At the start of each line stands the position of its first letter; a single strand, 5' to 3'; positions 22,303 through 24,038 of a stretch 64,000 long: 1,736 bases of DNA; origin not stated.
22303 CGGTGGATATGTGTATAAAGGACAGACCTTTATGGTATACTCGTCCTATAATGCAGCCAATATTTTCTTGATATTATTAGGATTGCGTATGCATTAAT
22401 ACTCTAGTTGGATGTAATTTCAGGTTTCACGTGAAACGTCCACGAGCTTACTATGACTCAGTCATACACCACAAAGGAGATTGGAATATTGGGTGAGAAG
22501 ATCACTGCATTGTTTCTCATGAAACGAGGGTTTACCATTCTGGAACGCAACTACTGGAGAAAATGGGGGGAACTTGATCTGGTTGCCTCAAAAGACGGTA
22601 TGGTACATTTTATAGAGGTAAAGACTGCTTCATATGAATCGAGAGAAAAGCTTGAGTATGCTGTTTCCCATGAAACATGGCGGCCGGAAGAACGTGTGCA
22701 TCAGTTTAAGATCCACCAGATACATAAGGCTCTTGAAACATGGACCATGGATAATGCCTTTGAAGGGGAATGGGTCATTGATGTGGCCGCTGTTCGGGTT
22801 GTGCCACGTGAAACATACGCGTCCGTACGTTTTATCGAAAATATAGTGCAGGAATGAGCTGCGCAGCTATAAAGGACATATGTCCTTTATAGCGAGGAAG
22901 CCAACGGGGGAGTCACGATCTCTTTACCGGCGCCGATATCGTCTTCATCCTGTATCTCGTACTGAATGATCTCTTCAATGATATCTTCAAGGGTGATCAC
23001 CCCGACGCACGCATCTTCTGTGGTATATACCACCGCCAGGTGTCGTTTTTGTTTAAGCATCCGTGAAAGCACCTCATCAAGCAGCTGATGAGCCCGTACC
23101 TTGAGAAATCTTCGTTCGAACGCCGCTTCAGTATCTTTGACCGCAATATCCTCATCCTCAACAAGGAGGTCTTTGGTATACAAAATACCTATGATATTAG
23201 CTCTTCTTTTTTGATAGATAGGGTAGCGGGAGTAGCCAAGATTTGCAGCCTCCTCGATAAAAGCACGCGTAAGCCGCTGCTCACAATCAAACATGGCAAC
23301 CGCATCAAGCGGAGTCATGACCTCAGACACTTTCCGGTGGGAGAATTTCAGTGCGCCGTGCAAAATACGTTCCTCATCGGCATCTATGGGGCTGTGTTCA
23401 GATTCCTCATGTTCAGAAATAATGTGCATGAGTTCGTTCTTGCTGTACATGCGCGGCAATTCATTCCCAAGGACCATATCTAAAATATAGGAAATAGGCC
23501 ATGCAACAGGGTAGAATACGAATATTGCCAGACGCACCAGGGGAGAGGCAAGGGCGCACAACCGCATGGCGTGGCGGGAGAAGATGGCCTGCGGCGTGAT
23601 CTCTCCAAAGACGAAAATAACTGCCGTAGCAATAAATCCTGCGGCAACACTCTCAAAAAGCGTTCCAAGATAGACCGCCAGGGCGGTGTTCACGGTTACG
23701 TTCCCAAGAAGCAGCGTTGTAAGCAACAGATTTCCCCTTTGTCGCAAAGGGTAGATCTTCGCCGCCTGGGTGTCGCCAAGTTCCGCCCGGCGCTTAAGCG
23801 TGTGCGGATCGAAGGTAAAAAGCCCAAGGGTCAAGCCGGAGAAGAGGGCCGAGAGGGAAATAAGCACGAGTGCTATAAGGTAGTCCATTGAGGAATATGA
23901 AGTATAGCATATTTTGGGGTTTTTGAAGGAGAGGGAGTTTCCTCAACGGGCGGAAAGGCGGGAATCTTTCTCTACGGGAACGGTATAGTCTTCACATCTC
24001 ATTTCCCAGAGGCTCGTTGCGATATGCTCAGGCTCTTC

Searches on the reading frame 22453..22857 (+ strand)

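Call 28: search_protein_families(library=pfam, proteins=[window:22453-22857:+], max_evalue=0.001)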
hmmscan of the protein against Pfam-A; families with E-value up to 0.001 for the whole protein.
window:22453-22857:+ (134 aa): 1 family
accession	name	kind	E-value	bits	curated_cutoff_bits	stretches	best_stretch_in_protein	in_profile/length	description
PF02021.23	UPF0102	-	6.5e-16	58.9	23.6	1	14-114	1-80/80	Uncharacterised protein family UPF0102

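Call 54: search_protein_families(library=ncbifam, proteins=[window:22453-22857:+], max_evalue=0.1)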
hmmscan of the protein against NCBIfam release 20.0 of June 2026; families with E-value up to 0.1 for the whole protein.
window:22453-22857:+ (134 aa): 21 families
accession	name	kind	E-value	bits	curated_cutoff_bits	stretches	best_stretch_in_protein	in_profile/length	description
NF009152.0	PRK12497.2-4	equivalog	9.4e-23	80.5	111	1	5-131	5-112/114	YraN family protein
NF009154.0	PRK12497.3-3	equivalog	5.1e-17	62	109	1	6-130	8-121/123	YraN family protein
NF011270.0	PRK14677.1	equivalog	1.5e-14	54.2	124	1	15-118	8-96/108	hypothetical protein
NF011274.0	PRK14681.1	equivalog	2.7e-14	53.3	207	1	4-102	39-127/158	hypothetical protein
NF009151.0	PRK12497.1-5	equivalog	2.2e-13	50.6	124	1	7-83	13-84/126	YraN family protein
NF011268.0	PRK14675.1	equivalog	2.4e-13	50.1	180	1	3-118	5-110/127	hypothetical protein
NF011281.0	PRK14689.1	equivalog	2.6e-12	46.9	122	1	6-128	6-118/128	hypothetical protein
NF011271.0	PRK14678.1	equivalog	4e-12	46.2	172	1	8-120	6-106/120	hypothetical protein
NF009153.0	PRK12497.3-1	equivalog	1.5e-11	44.6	171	1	2-119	4-113/125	YraN family protein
NF011273.0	PRK14680.1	equivalog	2.9e-11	43.4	199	1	7-76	5-74/134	hypothetical protein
NF009150.0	PRK12497.1-3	equivalog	1.4e-09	38.1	81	1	6-72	4-65/118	YraN family protein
TIGR00252.1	TIGR00252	hypoth_equivalog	4.3e-09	36.4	69.05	1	4-84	3-80/123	YraN family protein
NF011280.0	PRK14688.1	equivalog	1e-08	35.3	230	1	4-84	2-77/121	hypothetical protein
NF011276.0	PRK14683.1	equivalog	7.9e-08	32.8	150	1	8-68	13-73/122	hypothetical protein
NF011277.0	PRK14684.1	equivalog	7.9e-08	32.4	199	1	7-62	5-60/120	hypothetical protein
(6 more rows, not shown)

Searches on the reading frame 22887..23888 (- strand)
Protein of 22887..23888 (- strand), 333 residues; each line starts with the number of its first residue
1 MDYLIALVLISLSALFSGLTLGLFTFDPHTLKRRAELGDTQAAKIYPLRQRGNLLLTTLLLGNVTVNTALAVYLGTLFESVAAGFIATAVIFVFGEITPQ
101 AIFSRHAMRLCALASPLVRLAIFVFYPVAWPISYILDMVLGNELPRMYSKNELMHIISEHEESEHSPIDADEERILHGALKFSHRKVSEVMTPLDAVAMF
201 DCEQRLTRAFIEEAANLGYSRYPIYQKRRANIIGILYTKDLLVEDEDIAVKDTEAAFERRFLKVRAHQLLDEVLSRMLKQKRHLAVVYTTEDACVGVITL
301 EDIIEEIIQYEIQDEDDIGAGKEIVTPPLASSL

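Call 28: search_protein_families(library=pfam, proteins=[window:22887-23888:-], max_evalue=0.001)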
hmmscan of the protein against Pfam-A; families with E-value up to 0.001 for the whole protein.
window:22887-23888:- (333 aa): 2 families
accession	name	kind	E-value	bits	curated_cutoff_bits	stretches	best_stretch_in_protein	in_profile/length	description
PF01595.25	CNNM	-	5.4e-40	137.4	28.4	1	4-164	1-175/181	Cyclin M transmembrane N-terminal domain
PF00571.33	CBS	-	3.2e-10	40.6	24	1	259-307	7-55/57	CBS domain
